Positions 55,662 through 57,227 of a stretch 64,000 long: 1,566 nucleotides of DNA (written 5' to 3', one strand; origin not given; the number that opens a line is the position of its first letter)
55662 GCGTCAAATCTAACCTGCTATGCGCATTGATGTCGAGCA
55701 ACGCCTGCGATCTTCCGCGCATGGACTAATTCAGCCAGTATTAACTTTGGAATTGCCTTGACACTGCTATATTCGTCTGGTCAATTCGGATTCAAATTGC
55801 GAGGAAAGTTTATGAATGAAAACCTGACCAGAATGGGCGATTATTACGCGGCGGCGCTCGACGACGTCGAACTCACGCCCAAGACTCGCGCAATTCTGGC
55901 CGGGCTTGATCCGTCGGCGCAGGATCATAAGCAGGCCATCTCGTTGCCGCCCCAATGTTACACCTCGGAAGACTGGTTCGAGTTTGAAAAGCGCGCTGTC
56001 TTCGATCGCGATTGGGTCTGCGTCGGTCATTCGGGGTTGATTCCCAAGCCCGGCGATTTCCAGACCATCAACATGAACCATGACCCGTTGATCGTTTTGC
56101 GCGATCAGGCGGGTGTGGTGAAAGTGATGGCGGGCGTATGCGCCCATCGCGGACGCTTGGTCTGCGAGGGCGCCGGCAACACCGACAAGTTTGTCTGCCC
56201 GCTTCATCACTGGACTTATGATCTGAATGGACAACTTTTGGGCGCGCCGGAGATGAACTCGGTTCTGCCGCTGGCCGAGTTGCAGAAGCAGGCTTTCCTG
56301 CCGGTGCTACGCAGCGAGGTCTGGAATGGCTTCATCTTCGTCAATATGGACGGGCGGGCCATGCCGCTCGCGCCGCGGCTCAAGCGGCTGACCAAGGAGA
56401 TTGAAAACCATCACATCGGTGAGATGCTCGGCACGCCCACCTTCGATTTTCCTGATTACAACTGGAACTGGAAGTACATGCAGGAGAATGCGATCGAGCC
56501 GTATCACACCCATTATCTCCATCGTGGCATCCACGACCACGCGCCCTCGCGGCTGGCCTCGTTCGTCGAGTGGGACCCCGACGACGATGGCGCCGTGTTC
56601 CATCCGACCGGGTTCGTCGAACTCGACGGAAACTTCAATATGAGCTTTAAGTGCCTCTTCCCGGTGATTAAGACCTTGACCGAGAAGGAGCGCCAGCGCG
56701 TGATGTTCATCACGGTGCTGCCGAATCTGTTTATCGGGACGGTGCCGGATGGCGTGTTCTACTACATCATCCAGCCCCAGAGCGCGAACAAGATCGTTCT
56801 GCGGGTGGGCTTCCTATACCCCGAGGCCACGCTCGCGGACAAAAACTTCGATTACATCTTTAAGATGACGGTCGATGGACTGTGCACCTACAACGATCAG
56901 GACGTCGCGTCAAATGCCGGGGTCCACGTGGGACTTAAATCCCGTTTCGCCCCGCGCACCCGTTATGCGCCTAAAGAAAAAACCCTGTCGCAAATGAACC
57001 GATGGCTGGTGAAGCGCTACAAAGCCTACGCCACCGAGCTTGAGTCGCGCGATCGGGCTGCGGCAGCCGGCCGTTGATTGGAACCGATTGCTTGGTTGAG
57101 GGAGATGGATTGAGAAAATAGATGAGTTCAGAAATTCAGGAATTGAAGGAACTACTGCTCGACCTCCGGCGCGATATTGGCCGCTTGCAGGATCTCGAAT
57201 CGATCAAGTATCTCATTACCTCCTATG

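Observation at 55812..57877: Rieske oxygenase alpha subunit followed by an NTF2-like protein fused to two CDGSH iron-sulfur domains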

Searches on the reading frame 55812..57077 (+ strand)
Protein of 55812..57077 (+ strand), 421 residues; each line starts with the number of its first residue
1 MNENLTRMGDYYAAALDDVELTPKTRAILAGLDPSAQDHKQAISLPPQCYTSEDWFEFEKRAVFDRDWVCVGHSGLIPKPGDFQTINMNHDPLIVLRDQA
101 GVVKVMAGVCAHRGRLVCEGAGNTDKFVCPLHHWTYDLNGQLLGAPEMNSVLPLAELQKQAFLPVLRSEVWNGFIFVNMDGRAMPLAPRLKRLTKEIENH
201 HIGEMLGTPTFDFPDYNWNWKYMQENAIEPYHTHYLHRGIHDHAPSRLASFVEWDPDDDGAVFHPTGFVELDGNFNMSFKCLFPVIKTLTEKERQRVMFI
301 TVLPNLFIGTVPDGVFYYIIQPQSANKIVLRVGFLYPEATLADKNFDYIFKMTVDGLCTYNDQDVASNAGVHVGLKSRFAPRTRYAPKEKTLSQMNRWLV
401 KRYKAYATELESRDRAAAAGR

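Call 3: search_protein_families(library=pfam, proteins=[window:55812-57077:+], max_evalue=0.01)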
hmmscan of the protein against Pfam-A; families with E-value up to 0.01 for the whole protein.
window:55812-57077:+ (421 aa): 2 families
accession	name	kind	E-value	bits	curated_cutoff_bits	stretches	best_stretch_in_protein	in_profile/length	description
PF00848.25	Ring_hydroxyl_A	-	2.4e-26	93.3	24.9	1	215-404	13-207/208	Ring hydroxylating alpha subunit (catalytic domain)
PF00355.32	Rieske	-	7.3e-18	64.7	20.3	1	67-150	1-83/88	Rieske [2Fe-2S] domain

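Call 4: search_protein_families(library=ncbifam, proteins=[window:55812-57077:+], max_evalue=0.01)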
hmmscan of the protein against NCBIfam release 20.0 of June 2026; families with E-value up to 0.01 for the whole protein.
window:55812-57077:+ (421 aa): 9 families
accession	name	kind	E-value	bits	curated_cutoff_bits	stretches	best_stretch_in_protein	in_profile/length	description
NF058607.1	GlBtMonoOxGbcA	equivalog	3.4e-33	114.7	670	1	37-259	25-237/420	glycine betaine monooxygenase oxygenase subunit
NF042946.1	3PPDioc_HcaE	equivalog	3.2e-26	92.3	830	1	44-237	15-214/450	3-phenylpropionate/cinnamic acid dioxygenase subunit alpha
TIGR03229.1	benzo_1_2_benA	equivalog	7.2e-22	77.9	780.95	1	45-237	16-215/433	benzoate 1,2-dioxygenase large subunit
TIGR03228.1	anthran_1_2_A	equivalog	2.7e-20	72.5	671.9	1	49-237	20-213/438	anthranilate 1,2-dioxygenase large subunit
NF041684.1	ant_diox_AndAc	equivalog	5.2e-20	71.4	750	1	40-237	18-222/418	anthranilate 1,2-dioxygenase large subunit AndAc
NF052579.1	BetMthstMoxSdmAMthl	equivalog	1.4e-05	24.2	600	1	79-143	28-92/351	4beta-methylsterol monooxygenase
TIGR01416.1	Rieske_proteo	equivalog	0.0016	18.5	97.4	1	98-157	104-167/176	ubiquinol-cytochrome c reductase iron-sulfur subunit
NF010001.0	PRK13474.1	subfamily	0.0026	17.1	154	1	96-150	92-146/178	cytochrome b6-f complex iron-sulfur subunit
NF045928.1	Cytb6fFeSPetC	equivalog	0.0082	15.5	250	0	94-149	92-146/179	cytochrome b6-f complex iron-sulfur subunit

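Call 14: search_solved_structures(query=window:55812-57077:+, max_evalue=0.00001)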
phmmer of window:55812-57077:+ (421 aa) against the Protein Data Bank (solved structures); distinct sequences matched with E-value up to 0.00001: 32.
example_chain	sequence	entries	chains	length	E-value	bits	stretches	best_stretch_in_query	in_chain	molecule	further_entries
1uli_A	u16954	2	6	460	7.8e-28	100.4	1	44-245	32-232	biphenyl dioxygenase large subunit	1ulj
3en1_A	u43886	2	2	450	2.3e-27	98.9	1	42-248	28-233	Benzene 1,2-dioxygenase subunit alpha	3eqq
6y9c_A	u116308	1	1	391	1.3e-26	96.5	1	42-243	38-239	Carnitine monooxygenase oxygenase subunit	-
6y8j_A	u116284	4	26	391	1.7e-26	96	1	42-243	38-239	Carnitine monooxygenase oxygenase subunit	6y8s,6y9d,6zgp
9jp5_A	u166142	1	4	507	4.2e-26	94.7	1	44-240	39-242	Phthalate 3,4-dioxygenase alpha subunit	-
5xbp_A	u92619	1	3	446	2e-24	89.2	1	52-240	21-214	3NT oxygenase alpha subunit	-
4hjl_A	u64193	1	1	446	9e-24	87.1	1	49-239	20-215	Naphthalene 1,2-dioxygenase subunit alpha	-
1eg9_A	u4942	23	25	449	9.2e-24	87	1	49-239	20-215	PROTEIN (NAPHTHALENE 1,2-DIOXYGENASE ALPHA SUBUNIT) | NAPHTHALENE 1,2-DIOXYGENASE | NAPHTHALENE 1,2-DIOXYGENASE ALPHA SUBUNIT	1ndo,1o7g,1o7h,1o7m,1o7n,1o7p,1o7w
2hmj_A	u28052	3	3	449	1.2e-23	86.7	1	49-239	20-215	Naphthalene 1,2-dioxygenase alpha subunit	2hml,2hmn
2gbw_A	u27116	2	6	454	1.9e-23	86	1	46-249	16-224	Biphenyl 2,3-Dioxygenase Alpha Subunit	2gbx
8k0a_A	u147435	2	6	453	2e-23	85.9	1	45-238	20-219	3-phenylpropionate/cinnamic acid dioxygenase subunit alpha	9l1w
2ckf_A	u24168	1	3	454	3.4e-23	85.2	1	47-240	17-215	RING-HYDROXYLATING DIOXYGENASE ALPHA SUBUNIT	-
2bmo_A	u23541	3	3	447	1.2e-22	83.4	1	52-239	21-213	OXYGENASE-ALPHA NBDO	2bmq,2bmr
7c8z_A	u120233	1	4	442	1.2e-22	83.3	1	44-238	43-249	Salicylate 5-hydroxylase, large oxygenase component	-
1wql_A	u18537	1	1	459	1.6e-22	82.9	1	44-193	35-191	iron-sulfur protein large subunit of cumene dioxygenase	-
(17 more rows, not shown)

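Call 44: find_homologous_proteins(query=window:55812-57077:+, max_evalue=1e-20)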
Query window:55812-57077:+ (421 aa): 288 proteins with E <= 1e-20 among 8000 candidates; the best 120 are listed.
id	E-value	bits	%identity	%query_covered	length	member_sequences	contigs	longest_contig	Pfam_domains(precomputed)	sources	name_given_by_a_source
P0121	1.9e-272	921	91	100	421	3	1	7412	PF00355.33,PF00848.26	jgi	jgi:phenylpropionate dioxygenase-like ring-hydroxylating dioxygenase large terminal subunit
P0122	4.3e-253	858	83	100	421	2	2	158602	PF00355.33,PF00848.26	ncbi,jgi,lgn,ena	-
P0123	4.6e-250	848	82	100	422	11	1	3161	PF00355.33,PF00848.26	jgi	jgi:phenylpropionate dioxygenase-like ring-hydroxylating dioxygenase large terminal subunit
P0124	2.7e-246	835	82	98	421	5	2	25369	PF00355.33,PF00848.26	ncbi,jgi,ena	-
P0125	1.0e-219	748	76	98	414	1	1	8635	PF00355.33,PF00848.26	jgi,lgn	jgi:phenylpropionate dioxygenase-like ring-hydroxylating dioxygenase large terminal subunit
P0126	4.0e-215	732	72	99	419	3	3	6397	PF00355.33,PF00848.26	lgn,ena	-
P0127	3.6e-213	726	72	99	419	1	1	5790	PF00355.33,PF00848.26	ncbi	ncbi:MAG: aromatic ring-hydroxylating oxygenase subunit alpha [Candidatus Binataceae bacterium]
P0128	8.9e-212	721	72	99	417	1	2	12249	PF00355.33,PF00848.26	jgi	jgi:phenylpropionate dioxygenase-like ring-hydroxylating dioxygenase large terminal subunit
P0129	5.7e-205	699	70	99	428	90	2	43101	PF00355.33,PF00848.26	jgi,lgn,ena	-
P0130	3.2e-203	693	69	99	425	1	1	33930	PF00355.33,PF00848.26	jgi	jgi:phenylpropionate dioxygenase-like ring-hydroxylating dioxygenase large terminal subunit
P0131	1.6e-201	688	68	100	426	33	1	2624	PF00355.33,PF00848.26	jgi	jgi:phenylpropionate dioxygenase-like ring-hydroxylating dioxygenase large terminal subunit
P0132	8.4e-200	682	69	97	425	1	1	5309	PF00355.33,PF00848.26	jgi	jgi:phenylpropionate dioxygenase-like ring-hydroxylating dioxygenase large terminal subunit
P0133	8.7e-194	662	65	96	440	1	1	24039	PF00355.33,PF00848.26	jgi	jgi:phenylpropionate dioxygenase-like ring-hydroxylating dioxygenase large terminal subunit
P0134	1.0e-192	659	65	96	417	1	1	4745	PF00355.33,PF00848.26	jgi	jgi:phenylpropionate dioxygenase-like ring-hydroxylating dioxygenase large terminal subunit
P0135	1.1e-182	626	64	98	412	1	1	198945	PF00355.33,PF00848.26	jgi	jgi:phenylpropionate dioxygenase-like ring-hydroxylating dioxygenase large terminal subunit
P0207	7.4e-143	494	53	91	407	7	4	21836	PF00355.33,PF00848.26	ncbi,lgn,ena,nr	ncbi:aromatic ring-hydroxylating dioxygenase subunit alpha [Porticoccaceae bacterium]|nr:aromatic ri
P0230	3.1e-121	423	48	90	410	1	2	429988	PF00355.33,PF00848.26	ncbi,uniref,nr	ncbi:aromatic ring-hydroxylating dioxygenase subunit alpha [Cohnella faecalis]|uniref:Aromatic ring-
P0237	4.8e-116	406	45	94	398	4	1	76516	PF00355.33,PF00848.26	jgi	jgi:phenylpropionate dioxygenase-like ring-hydroxylating dioxygenase large terminal subunit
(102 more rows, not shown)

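Call 45: find_encoding_contigs(protein=P0230, flank=6000, max_places=1)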
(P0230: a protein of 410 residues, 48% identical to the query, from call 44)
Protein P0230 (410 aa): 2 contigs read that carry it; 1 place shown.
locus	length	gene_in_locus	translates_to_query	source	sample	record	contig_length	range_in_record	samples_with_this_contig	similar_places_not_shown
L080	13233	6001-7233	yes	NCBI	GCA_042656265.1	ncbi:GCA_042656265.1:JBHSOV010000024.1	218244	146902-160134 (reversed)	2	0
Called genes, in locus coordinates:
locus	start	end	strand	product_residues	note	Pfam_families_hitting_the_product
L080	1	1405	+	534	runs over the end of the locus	PF01019:G_glu_transpept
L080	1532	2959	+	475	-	PF01979:Amidohydro_1, PF07969:Amidohydro_3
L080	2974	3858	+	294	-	-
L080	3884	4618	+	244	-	PF00106:adh_short, PF13561:adh_short_C2, PF23441:SDR (weak)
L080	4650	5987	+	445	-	PF22039:HUTI_composite_bact, PF01979:Amidohydro_1, PF07969:Amidohydro_3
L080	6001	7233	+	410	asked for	PF00355:Rieske, PF00848:Ring_hydroxyl_A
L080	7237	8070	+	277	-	PF00561:Abhydrolase_1, PF12146:Hydrolase_4, PF12697:Abhydrolase_6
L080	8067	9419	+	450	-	PF01042:Ribonuc_L-PSP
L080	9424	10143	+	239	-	PF01177:Asp_Glu_race, PF17645:Amdase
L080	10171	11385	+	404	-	PF07969:Amidohydro_3, PF01979:Amidohydro_1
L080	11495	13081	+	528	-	PF07905:PucR, PF13556:HTH_30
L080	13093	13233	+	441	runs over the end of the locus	PF01979:Amidohydro_1, PF07969:Amidohydro_3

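Call 46: find_encoding_contigs(protein=P0207, flank=6000, max_places=1)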
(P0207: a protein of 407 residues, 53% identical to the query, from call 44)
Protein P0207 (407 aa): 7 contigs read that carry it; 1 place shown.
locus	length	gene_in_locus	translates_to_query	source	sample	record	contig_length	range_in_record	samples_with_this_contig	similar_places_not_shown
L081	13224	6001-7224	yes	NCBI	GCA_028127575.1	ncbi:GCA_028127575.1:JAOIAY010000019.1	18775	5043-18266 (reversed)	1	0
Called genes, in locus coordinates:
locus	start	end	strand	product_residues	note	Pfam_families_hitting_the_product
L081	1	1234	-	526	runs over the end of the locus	PF00732:GMC_oxred_N, PF01266:DAO (faint), PF05199:GMC_oxred_C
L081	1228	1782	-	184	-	PF13618:Gluconate_2-dh3 (weak)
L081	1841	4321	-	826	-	PF07715:Plug, PF00593:TonB_dep_Rec_b-barrel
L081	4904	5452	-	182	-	PF00903:Glyoxalase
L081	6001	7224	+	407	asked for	PF00355:Rieske, PF00848:Ring_hydroxyl_A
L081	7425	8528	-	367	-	PF00296:Bac_luciferase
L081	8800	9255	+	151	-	PF01575:MaoC_dehydratas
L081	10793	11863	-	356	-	PF00795:CN_hydrolase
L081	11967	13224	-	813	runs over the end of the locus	PF07715:Plug, PF00593:TonB_dep_Rec_b-barrel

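Call 47: find_encoding_contigs(protein=P0237, flank=6000, max_places=1)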
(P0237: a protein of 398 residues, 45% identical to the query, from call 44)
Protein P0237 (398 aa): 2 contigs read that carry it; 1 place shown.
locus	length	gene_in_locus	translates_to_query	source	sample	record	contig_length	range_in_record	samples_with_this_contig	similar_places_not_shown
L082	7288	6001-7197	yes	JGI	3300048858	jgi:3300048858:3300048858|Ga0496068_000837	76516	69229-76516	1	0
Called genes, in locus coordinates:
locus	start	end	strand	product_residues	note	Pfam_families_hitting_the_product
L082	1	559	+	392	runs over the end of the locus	PF00535:Glycos_transf_2, PF13641:Glyco_tranf_2_3 (weak), PF04138:GtrA_DPMS_TM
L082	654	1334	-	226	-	PF00392:GntR, PF07729:FCD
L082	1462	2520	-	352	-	-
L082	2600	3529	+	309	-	PF00892:EamA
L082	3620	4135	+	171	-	PF13577:SnoaL_4, PF12680:SnoaL_2 (weak)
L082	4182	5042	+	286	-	PF10370:Rv2993c-like_N (faint), PF01557:FAA_hydrolase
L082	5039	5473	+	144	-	PF01042:Ribonuc_L-PSP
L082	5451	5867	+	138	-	PF07883:Cupin_2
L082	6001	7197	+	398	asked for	PF00355:Rieske, PF00848:Ring_hydroxyl_A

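Call 48: search_solved_structures(query=window:55812-57077:+, max_evalue=1e-25, show_alignments=4)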
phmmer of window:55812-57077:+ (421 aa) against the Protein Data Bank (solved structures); distinct sequences matched with E-value up to 1e-25: 5.
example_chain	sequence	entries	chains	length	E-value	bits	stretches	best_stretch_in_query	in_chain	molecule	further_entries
1uli_A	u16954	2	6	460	7.8e-28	100.4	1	44-245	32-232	biphenyl dioxygenase large subunit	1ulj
3en1_A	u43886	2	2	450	2.3e-27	98.9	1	42-248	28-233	Benzene 1,2-dioxygenase subunit alpha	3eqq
6y9c_A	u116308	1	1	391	1.3e-26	96.5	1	42-243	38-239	Carnitine monooxygenase oxygenase subunit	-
6y8j_A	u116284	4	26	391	1.7e-26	96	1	42-243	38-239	Carnitine monooxygenase oxygenase subunit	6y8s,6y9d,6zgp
9jp5_A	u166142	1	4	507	4.2e-26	94.7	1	44-240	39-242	Phthalate 3,4-dioxygenase alpha subunit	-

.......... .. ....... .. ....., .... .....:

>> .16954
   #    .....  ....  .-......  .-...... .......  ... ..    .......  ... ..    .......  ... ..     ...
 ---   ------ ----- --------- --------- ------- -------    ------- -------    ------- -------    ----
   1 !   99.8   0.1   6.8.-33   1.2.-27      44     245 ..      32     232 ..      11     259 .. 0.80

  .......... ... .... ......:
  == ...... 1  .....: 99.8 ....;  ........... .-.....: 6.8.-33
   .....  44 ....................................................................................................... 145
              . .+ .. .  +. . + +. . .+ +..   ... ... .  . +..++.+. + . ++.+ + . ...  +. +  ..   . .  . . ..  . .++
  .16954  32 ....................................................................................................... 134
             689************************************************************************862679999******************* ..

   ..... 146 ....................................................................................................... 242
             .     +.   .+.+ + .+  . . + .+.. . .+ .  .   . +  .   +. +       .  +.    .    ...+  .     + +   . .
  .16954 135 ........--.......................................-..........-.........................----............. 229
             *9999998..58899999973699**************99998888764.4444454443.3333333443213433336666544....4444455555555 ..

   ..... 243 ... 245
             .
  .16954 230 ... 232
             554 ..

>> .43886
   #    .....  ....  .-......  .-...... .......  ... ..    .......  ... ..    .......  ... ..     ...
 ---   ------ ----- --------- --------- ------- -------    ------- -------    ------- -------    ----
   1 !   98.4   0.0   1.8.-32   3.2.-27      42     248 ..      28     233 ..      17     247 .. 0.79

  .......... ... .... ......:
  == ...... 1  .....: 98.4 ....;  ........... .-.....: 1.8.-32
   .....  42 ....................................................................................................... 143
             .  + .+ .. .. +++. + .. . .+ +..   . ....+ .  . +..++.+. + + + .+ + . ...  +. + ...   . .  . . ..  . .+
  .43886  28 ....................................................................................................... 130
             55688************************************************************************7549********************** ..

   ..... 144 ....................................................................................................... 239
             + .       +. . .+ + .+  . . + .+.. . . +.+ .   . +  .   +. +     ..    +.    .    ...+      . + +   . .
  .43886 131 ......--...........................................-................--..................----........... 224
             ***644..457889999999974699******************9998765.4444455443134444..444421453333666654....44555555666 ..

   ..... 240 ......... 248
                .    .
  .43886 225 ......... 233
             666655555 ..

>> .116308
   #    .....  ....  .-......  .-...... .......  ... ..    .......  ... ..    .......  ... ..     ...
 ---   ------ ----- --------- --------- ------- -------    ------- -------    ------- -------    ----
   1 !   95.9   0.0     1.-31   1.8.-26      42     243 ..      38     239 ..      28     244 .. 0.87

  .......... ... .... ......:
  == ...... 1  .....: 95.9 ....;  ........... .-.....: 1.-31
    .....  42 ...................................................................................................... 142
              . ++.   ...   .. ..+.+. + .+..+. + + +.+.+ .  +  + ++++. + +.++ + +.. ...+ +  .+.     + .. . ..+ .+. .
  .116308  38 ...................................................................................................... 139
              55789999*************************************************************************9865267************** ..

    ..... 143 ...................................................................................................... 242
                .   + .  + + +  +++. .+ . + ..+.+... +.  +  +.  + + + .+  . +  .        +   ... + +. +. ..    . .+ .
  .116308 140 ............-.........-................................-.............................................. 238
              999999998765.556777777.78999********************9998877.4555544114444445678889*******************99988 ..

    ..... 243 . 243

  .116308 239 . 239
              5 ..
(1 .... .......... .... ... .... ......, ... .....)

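Call 77: predict_structure(alignment_id=A4)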
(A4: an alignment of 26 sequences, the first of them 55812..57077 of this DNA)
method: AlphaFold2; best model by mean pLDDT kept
length: 421 residues; sequences in the alignment: 26
mean_pLDDT: 88.5   pTM: 0.91
mean pLDDT of the five models: 88.5, 87.2, 86.5, 86.4, 85.0
residues with pLDDT >= 90: 263; 70-90: 133; 50-70: 18; < 50: 7
segments of 3 or more residues with pLDDT < 50: 232-237
pLDDT, mean of each block of 10 residues (from residue 1): 74 90 95 92 91 94 96 97 93 96 96 92 96 94 87 88 95 97 94 96 95 84 78 46 67 88 86 83 95 91 95 94 90 96 94 83 74 78 78 93 96 81 52
secondary structure, 60 per line:
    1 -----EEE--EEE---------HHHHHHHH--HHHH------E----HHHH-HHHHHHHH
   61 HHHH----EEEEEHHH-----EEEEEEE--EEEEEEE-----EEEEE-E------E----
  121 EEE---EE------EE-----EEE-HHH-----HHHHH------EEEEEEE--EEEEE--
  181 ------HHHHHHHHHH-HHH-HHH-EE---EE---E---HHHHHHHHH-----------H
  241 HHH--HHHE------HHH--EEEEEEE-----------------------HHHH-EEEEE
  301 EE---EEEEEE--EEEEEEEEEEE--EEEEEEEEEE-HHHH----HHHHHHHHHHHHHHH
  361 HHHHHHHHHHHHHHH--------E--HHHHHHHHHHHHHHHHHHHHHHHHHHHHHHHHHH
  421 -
elements in order: E6-8 E11-13 H23-30 H33-36 H48-51 H53-64 E69-73 E82-88 E91-97 E103-107 E121-123 E142-144 H154-158 E165-171 E174-178 H187-196 H220-228 H240-243 E261-267 H291-294 E296-302 E306-311 E314-324 E327-336 H338-341 H346-375 H387-420
